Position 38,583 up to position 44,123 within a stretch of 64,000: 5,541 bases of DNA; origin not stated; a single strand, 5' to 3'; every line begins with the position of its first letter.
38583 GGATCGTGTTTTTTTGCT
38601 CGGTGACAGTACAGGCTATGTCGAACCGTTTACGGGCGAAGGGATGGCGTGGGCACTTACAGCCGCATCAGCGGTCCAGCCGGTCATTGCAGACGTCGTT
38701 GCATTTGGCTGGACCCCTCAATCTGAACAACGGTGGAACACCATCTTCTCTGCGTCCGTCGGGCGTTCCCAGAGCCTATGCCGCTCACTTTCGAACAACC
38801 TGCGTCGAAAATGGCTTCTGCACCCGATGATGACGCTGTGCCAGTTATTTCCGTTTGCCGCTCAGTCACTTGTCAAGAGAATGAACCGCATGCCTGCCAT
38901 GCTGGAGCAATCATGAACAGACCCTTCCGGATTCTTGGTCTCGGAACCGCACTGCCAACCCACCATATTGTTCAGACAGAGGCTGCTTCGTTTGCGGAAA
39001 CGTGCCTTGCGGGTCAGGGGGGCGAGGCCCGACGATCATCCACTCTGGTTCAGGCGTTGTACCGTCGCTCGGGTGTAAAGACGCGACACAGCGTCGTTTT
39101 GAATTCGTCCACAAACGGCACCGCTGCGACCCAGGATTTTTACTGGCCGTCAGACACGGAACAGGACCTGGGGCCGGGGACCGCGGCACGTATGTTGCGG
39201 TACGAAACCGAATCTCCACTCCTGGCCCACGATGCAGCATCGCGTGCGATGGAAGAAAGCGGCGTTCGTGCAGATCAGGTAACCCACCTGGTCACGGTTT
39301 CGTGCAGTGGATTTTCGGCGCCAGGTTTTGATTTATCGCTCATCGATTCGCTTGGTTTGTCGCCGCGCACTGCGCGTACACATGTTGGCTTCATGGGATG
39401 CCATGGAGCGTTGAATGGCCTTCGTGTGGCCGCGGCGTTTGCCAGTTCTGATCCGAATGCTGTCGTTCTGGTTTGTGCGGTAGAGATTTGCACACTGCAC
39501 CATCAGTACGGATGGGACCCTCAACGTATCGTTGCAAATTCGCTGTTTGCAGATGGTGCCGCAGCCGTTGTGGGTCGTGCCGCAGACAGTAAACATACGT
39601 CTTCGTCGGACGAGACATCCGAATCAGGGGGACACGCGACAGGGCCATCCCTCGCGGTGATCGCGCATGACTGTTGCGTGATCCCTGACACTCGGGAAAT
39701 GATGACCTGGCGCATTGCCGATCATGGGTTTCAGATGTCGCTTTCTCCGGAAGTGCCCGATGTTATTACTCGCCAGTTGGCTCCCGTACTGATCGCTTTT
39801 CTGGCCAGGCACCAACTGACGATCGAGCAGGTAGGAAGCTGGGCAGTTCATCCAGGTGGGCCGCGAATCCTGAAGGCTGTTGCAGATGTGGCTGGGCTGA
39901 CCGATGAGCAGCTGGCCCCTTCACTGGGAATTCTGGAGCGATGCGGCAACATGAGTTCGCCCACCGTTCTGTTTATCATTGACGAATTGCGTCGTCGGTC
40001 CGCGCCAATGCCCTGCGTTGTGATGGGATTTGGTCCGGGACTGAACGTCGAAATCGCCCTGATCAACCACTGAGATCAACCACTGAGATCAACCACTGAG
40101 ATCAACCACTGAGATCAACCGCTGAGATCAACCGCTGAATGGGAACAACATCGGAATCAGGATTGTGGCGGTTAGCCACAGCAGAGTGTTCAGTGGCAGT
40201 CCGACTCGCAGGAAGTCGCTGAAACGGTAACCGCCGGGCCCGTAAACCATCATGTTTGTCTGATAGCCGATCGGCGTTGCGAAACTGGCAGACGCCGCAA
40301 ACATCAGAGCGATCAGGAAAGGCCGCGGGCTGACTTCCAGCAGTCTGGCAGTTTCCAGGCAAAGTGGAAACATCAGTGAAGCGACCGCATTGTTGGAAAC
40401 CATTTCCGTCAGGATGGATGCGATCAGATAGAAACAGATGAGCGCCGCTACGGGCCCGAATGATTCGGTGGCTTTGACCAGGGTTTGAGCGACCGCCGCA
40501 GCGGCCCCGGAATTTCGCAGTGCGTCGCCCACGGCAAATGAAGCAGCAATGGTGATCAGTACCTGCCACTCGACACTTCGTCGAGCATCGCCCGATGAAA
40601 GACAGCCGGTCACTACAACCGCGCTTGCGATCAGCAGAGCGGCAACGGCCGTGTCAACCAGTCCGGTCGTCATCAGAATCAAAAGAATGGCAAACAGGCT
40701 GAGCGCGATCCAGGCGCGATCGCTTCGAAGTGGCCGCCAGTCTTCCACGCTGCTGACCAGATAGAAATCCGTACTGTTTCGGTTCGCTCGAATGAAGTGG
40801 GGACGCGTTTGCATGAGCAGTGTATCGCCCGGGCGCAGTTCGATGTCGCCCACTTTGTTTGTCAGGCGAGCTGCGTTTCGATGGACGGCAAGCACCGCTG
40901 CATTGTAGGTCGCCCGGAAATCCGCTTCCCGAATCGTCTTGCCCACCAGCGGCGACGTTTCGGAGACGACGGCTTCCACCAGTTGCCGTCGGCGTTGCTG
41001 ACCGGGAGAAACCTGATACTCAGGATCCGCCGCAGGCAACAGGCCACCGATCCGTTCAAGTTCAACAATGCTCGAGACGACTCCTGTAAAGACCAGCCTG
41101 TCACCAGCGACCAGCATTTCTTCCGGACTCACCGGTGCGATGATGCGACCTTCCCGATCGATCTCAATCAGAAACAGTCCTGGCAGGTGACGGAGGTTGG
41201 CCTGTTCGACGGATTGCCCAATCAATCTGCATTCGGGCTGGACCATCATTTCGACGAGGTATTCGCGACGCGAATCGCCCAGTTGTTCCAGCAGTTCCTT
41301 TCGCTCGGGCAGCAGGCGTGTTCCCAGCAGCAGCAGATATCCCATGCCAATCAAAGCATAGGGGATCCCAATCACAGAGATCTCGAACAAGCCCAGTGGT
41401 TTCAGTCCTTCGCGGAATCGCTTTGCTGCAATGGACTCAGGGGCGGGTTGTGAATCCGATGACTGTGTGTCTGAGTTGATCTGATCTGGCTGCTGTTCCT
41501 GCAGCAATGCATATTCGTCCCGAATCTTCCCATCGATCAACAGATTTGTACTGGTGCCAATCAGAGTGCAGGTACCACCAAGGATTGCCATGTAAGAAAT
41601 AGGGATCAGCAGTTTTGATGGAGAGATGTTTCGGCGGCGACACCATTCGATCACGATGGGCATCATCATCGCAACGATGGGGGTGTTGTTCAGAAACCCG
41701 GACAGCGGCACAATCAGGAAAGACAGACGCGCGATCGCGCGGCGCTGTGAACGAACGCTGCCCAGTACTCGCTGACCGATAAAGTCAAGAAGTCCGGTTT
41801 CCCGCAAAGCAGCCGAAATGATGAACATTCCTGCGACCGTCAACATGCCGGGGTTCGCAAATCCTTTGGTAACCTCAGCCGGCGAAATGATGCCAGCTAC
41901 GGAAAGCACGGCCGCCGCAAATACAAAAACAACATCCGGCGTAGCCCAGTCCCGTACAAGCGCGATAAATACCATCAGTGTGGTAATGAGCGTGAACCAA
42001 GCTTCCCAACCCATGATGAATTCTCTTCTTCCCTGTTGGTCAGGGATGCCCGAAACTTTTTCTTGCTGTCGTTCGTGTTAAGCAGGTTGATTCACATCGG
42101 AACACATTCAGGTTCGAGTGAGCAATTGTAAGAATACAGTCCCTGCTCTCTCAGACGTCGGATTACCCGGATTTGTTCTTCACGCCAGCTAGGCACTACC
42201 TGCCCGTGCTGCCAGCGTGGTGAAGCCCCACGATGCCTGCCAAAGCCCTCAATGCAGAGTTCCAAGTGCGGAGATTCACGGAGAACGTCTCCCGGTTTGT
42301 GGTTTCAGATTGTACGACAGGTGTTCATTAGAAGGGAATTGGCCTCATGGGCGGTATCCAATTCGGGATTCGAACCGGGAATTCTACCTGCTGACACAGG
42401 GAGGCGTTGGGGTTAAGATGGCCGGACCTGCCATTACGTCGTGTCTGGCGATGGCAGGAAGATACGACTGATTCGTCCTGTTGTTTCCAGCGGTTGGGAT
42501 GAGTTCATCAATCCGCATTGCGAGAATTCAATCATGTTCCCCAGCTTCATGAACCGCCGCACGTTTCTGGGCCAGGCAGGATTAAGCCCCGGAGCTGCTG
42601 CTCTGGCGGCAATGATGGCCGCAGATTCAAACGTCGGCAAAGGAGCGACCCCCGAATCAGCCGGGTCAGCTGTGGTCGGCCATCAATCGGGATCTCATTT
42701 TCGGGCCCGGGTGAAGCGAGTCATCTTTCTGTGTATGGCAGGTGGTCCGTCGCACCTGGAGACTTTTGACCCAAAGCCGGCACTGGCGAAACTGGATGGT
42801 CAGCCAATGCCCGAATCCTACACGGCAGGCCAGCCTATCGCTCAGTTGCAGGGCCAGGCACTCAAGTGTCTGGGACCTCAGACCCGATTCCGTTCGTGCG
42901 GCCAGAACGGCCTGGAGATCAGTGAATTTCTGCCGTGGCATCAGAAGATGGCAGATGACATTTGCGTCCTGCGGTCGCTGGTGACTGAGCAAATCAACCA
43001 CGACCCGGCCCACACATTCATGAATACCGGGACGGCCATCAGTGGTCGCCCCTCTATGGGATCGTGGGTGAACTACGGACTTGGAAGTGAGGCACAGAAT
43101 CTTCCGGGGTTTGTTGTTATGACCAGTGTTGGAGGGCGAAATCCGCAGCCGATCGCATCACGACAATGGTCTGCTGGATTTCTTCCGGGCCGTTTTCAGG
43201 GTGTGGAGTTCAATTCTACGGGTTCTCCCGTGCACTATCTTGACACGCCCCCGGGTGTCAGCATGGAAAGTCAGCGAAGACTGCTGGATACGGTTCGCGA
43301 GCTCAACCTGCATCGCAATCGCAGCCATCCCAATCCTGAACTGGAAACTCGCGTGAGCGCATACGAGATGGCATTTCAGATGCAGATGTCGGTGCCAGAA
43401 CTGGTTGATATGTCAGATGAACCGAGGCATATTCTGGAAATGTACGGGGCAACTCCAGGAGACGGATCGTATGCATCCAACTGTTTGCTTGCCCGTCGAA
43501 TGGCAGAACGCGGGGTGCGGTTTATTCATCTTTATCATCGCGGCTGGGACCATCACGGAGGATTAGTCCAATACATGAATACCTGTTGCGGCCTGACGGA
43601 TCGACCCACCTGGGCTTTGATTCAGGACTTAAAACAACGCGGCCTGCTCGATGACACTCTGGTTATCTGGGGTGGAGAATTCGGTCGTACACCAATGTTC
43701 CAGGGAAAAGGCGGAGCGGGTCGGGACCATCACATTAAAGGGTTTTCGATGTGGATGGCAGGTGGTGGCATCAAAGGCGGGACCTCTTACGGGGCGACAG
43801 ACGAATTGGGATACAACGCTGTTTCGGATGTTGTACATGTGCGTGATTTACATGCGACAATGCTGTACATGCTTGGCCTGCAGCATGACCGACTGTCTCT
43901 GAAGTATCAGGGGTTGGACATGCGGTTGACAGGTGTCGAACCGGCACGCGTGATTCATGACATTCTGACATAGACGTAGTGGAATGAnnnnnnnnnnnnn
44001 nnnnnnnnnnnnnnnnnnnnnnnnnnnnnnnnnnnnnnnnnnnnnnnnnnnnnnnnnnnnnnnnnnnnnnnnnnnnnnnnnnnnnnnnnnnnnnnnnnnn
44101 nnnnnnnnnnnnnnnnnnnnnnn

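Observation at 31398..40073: Type III PKS phenolic-lipid-type gene cluster split into two divergent operons with a dedicated exporter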

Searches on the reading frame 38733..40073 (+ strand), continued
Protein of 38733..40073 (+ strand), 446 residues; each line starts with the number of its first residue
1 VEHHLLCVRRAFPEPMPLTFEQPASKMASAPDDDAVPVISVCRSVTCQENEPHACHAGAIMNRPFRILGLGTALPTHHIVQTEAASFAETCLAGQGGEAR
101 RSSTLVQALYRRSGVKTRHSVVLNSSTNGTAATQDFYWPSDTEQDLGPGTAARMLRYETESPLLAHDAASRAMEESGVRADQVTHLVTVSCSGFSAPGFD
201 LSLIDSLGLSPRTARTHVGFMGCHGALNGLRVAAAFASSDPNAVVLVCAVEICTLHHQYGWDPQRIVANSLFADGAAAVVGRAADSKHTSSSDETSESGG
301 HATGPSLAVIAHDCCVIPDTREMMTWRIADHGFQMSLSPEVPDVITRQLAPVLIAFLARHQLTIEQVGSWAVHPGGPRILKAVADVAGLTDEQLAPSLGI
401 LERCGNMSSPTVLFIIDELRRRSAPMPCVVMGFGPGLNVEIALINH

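Call 59: search_protein_families(library=pfam, proteins=[L001:5280-5654:+, L001:5651-6844:+, L001:6841-7863:+, L053:5452-5988:+, L053:5985-7073:+, L053:7070-8014:+, L010:5296-5718:+, L010:5715-6812:+, L010:6721-7764:+], max_evalue=0.001)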
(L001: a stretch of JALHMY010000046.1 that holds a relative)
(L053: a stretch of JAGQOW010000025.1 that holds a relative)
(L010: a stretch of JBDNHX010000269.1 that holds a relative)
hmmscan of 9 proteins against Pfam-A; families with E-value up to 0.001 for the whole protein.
L001:5280-5654:+ (124 aa): 1 family
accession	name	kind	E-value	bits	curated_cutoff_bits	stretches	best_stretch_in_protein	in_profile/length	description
PF03965.22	Penicillinase_R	-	3.5e-26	92.2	22.6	1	6-118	1-114/115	Penicillinase repressor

L001:5651-6844:+ (397 aa): 1 family
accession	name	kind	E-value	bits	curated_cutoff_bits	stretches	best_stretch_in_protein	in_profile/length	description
PF05569.17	Peptidase_M56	-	5.7e-24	85.3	31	1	85-231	98-253/296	BlaR1 peptidase M56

L001:6841-7863:+ (340 aa): 1 family
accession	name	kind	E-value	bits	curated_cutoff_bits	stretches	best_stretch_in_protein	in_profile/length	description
PF07596.16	SBP_bac_10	-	3.9e-40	139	23.3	1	78-329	1-267/268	Protein of unknown function (DUF1559)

L053:5452-5988:+ (178 aa): 1 family
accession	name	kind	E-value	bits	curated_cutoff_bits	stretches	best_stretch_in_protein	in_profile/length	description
PF03965.22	Penicillinase_R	-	1.6e-26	93.3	22.6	1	60-173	1-115/115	Penicillinase repressor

L053:5985-7073:+ (362 aa): 1 family
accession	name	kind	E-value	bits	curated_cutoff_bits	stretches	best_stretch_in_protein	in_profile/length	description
PF05569.17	Peptidase_M56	-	3e-25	89.5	31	1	79-274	92-292/296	BlaR1 peptidase M56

L053:7070-8014:+ (314 aa): 1 family
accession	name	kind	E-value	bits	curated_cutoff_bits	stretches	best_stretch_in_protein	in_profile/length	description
PF07596.16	SBP_bac_10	-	3.2e-37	129.5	23.3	1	65-303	1-267/268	Protein of unknown function (DUF1559)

L010:5296-5718:+ (140 aa): 1 family
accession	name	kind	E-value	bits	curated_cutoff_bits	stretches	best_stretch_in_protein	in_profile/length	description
PF03965.22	Penicillinase_R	-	3.4e-25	89.1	22.6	1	22-134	1-114/115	Penicillinase repressor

L010:5715-6812:+ (365 aa): 2 families
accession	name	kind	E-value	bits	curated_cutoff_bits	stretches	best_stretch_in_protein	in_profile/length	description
PF05569.17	Peptidase_M56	-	3.7e-19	69.4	31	1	77-233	90-245/296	BlaR1 peptidase M56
PF01435.24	Peptidase_M48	-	0.00012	22.4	20.3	1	165-212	48-98/186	Peptidase family M48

L010:6721-7764:+ (347 aa): 1 family
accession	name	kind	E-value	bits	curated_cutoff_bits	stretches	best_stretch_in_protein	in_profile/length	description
PF07596.16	SBP_bac_10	-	5.6e-42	145.1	23.3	1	84-337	2-268/268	Protein of unknown function (DUF1559)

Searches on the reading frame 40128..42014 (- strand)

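Call 3: search_protein_families(library=pfam, proteins=[window:40128-42014:-])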
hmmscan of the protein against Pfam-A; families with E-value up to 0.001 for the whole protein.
window:40128-42014:- (628 aa): 3 families
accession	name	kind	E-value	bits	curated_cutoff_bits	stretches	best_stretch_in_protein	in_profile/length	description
PF03600.22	CitMHS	-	5.2e-75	253.1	31.9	2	17-557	2-319/336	Citrate transporter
PF02080.26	TrkA_C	-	4.6e-23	81.4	27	2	345-405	1-60/71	TrkA-C domain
PF07158.17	MatC_N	-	0.00087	19.8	23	1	9-132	9-134/149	Dicarboxylate carrier protein MatC N-terminus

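Call 4: search_protein_families(library=ncbifam, proteins=[window:40128-42014:-], max_evalue=0.01)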
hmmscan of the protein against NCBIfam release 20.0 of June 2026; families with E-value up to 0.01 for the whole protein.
window:40128-42014:- (628 aa): 6 families
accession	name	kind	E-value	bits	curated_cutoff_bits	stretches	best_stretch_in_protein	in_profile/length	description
TIGR00785.1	dass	subfamily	1.8e-34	119.2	198.6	2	434-616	250-436/444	DASS family sodium-coupled anion symporter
NF040989.1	MamN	equivalog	1.4e-16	60.3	500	2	5-161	3-164/437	magnetosome biogenesis transporter MamN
NF007039.0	PRK09496.3-2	equivalog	9e-09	34.6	293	1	343-411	151-216/446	Trk system potassium transporter TrkA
NF007031.0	PRK09496.1-2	equivalog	5e-07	29.1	289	1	341-404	380-440/458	Trk system potassium transporter TrkA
NF007034.0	PRK09496.2-1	subfamily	0.0012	17.8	344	0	343-402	374-432/445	Trk system potassium transporter TrkA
NF007036.0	PRK09496.2-3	subfamily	0.0085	14.9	407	0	253-322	156-222/448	Trk system potassium transporter TrkA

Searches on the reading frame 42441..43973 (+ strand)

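Call 51: search_protein_families(library=pfam, proteins=[window:42441-43973:+], max_evalue=0.00001)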
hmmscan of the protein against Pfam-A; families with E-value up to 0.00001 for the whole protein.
window:42441-43973:+ (510 aa): 1 family
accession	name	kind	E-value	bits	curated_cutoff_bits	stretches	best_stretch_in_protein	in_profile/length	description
PF07394.17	DUF1501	-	1.5e-154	515.3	27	1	92-509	2-390/390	Protein of unknown function (DUF1501)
